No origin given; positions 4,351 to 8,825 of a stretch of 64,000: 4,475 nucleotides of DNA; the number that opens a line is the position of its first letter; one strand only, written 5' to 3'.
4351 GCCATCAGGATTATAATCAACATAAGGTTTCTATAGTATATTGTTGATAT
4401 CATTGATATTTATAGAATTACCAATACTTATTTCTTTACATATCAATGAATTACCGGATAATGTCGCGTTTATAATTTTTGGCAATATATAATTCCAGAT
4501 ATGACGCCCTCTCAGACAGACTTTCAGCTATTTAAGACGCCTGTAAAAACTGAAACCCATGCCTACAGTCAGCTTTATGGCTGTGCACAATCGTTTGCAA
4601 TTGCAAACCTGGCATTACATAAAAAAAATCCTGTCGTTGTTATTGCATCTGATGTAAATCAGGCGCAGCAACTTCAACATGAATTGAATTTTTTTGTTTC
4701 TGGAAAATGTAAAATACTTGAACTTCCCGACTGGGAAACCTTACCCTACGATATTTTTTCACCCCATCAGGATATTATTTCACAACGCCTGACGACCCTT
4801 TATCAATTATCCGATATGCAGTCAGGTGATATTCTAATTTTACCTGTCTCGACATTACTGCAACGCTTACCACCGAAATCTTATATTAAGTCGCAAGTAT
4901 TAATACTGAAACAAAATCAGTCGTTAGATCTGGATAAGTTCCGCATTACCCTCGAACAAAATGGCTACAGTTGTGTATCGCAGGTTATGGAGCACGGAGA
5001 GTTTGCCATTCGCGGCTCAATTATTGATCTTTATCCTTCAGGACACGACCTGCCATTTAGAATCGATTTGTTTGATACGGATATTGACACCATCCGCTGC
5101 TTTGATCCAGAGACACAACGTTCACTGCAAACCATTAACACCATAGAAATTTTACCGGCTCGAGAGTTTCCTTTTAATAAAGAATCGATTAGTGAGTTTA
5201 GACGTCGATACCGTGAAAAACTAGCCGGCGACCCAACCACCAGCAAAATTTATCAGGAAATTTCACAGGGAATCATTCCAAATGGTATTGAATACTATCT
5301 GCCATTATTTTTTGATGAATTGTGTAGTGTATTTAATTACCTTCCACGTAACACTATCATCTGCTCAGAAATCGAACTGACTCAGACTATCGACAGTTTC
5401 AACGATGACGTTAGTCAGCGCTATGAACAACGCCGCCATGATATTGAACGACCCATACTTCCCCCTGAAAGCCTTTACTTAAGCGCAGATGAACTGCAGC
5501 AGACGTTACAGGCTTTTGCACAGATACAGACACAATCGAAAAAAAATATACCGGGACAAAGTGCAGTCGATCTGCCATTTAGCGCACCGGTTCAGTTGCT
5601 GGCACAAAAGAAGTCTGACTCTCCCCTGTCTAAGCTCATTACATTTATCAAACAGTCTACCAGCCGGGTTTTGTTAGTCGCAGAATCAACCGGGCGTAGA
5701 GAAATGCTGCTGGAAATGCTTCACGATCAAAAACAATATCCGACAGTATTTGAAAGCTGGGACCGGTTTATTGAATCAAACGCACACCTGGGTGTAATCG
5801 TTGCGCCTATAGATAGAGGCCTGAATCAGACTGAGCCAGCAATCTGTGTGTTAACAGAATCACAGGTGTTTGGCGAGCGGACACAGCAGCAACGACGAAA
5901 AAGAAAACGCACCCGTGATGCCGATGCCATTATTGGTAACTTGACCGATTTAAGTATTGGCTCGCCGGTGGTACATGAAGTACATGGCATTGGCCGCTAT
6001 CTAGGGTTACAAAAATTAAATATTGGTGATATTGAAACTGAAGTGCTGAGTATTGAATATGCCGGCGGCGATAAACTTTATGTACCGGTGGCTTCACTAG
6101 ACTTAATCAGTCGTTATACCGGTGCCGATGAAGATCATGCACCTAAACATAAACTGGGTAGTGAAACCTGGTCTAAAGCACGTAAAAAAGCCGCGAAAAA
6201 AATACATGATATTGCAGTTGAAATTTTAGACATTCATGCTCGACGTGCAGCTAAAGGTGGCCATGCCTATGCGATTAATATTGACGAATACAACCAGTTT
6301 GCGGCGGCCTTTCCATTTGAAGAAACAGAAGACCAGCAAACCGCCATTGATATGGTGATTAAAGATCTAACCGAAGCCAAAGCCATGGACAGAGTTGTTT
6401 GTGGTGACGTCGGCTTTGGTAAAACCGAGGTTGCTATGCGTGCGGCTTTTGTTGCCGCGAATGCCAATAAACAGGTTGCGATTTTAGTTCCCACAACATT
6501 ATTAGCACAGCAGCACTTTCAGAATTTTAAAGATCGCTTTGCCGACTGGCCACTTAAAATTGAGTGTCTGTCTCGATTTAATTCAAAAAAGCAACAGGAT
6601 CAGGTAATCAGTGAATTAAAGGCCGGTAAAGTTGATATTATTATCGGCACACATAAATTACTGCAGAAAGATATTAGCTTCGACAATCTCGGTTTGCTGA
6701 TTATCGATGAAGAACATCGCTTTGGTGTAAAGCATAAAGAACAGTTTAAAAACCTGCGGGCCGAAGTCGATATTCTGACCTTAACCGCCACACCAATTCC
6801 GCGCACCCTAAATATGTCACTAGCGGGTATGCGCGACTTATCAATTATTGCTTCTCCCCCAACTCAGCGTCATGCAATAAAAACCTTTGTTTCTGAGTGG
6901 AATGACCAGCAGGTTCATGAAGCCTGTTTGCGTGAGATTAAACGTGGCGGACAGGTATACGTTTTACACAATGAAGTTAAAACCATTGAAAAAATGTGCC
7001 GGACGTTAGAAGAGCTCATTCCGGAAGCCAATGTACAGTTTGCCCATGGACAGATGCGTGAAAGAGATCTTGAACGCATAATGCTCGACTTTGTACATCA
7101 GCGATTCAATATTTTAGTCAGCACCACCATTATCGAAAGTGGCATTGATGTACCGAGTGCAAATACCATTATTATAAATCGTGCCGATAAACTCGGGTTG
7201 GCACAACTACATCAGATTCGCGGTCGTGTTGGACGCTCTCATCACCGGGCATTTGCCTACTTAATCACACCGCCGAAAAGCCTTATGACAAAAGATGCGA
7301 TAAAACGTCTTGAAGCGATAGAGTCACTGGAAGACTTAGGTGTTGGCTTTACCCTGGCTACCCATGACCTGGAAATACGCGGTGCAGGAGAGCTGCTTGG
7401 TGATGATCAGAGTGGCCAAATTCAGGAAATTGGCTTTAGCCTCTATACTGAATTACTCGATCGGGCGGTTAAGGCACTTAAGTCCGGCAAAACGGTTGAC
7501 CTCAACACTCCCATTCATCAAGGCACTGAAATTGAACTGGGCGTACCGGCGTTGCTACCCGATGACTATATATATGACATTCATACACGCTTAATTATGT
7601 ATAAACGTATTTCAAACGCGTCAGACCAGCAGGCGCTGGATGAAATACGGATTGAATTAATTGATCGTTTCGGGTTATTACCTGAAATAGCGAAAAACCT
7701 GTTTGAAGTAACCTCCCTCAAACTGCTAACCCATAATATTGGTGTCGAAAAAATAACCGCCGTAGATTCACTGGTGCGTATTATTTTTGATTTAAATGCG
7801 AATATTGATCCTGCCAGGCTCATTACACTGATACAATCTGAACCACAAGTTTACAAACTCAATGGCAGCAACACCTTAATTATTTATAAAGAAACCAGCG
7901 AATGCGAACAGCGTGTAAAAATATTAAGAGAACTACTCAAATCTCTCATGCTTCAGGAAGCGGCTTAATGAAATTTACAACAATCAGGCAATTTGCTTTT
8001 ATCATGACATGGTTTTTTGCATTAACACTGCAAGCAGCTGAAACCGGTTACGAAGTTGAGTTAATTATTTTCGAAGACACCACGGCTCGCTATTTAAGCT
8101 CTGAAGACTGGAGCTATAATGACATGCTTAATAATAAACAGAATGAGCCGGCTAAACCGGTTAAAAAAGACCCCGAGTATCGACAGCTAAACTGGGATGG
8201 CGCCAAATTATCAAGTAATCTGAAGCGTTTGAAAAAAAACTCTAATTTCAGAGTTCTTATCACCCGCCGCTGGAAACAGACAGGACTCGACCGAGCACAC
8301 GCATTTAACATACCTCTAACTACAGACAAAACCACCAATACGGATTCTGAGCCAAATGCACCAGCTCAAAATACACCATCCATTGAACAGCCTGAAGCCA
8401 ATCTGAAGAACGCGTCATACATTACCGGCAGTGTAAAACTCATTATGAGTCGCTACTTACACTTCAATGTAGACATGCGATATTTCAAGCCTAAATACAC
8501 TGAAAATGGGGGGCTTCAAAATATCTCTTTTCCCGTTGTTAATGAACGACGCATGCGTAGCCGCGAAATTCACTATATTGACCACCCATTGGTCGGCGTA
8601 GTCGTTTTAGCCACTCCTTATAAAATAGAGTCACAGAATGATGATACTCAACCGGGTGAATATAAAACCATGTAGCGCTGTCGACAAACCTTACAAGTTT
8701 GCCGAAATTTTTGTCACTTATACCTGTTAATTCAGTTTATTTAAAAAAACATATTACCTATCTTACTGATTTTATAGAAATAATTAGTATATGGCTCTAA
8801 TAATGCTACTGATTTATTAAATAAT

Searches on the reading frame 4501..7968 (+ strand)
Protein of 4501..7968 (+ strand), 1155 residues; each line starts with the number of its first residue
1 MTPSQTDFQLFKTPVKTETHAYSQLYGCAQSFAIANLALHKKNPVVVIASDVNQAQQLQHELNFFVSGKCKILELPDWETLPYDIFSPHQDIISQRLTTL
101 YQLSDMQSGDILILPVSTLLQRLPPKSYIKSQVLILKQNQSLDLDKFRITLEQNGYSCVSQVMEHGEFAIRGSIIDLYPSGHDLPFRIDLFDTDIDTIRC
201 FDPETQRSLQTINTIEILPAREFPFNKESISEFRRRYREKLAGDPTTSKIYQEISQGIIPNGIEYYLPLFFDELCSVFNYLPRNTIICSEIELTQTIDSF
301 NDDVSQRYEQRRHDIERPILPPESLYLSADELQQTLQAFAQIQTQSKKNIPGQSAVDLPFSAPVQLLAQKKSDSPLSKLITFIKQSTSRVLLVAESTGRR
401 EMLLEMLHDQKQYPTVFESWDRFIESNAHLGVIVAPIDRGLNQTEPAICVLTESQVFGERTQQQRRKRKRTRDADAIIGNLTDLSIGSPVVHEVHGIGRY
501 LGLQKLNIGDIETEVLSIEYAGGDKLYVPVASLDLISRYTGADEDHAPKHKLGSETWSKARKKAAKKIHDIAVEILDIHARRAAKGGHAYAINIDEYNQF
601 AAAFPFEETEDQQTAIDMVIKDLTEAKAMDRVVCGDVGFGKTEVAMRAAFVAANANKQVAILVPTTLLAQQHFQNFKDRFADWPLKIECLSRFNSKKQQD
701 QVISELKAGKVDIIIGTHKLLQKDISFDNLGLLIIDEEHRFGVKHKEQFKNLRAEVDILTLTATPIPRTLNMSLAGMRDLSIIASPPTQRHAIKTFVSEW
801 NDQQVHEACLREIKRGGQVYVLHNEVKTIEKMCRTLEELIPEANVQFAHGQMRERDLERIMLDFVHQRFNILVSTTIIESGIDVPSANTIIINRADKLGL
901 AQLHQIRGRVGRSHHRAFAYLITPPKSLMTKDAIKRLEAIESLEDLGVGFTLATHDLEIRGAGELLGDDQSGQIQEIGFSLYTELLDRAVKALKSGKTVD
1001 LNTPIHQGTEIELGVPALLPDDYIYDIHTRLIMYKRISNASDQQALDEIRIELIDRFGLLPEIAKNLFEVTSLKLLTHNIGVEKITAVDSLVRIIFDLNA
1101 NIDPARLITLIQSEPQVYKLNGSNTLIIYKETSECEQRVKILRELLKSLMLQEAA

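Call 30: search_protein_families(library=pfam, proteins=[window:4501-7968:+], max_evalue=0.001)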
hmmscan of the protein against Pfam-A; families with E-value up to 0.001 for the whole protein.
window:4501-7968:+ (1155 aa): 9 families
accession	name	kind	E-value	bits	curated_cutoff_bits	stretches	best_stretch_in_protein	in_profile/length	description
PF00270.35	DEAD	-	3.7e-28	98.8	26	1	609-770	1-164/167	DEAD/DEAH box helicase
PF03461.20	TRCF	-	2e-27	95.8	25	1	1013-1106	1-94/95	TRCF domain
PF17757.6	UvrB_inter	-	7.4e-25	87.3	22.9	1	135-223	2-91/91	UvrB interaction domain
PF00271.37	Helicase_C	-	1.7e-21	77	23.5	1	810-913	10-109/110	Helicase conserved C-terminal domain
PF02559.22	CarD_TRCF_RID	-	4.6e-19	68.7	23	1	484-539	1-56/57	CarD-like/TRCF RID domain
PF21132.2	MFD_D3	-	1.2e-18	67.3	21.8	1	382-455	1-72/73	MFD, D3 domain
PF04851.21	ResIII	-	2.7e-14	53.8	22.5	1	609-765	5-162/164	Type III restriction enzyme, res subunit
PF22590.2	Cas3-like_C_2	-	8.7e-06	26.4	27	1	816-914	2-105/106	CRISPR-associated nuclease/helicase Cas3, C-terminal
PF14814.11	UB2H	-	0.00042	20.7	27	0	136-179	1-44/85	Bifunctional transglycosylase second domain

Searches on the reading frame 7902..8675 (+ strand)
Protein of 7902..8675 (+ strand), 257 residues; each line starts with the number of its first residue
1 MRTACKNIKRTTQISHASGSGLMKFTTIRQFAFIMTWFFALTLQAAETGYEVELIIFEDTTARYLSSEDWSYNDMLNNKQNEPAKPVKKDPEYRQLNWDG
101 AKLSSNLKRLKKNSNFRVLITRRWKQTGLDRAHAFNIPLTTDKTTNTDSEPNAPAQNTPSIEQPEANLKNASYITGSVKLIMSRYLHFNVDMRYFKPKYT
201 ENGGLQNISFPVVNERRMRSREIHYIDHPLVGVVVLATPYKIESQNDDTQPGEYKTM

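Call 30: search_protein_families(library=pfam, proteins=[window:7902-8675:+], max_evalue=0.001)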
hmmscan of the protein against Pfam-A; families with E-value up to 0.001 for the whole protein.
window:7902-8675:+ (257 aa): 1 family
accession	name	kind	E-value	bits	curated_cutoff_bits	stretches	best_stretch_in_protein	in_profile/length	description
PF10972.13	CsiV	-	4.7e-24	86.1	27.4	1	31-238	2-228/230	Peptidoglycan-binding protein, CsiV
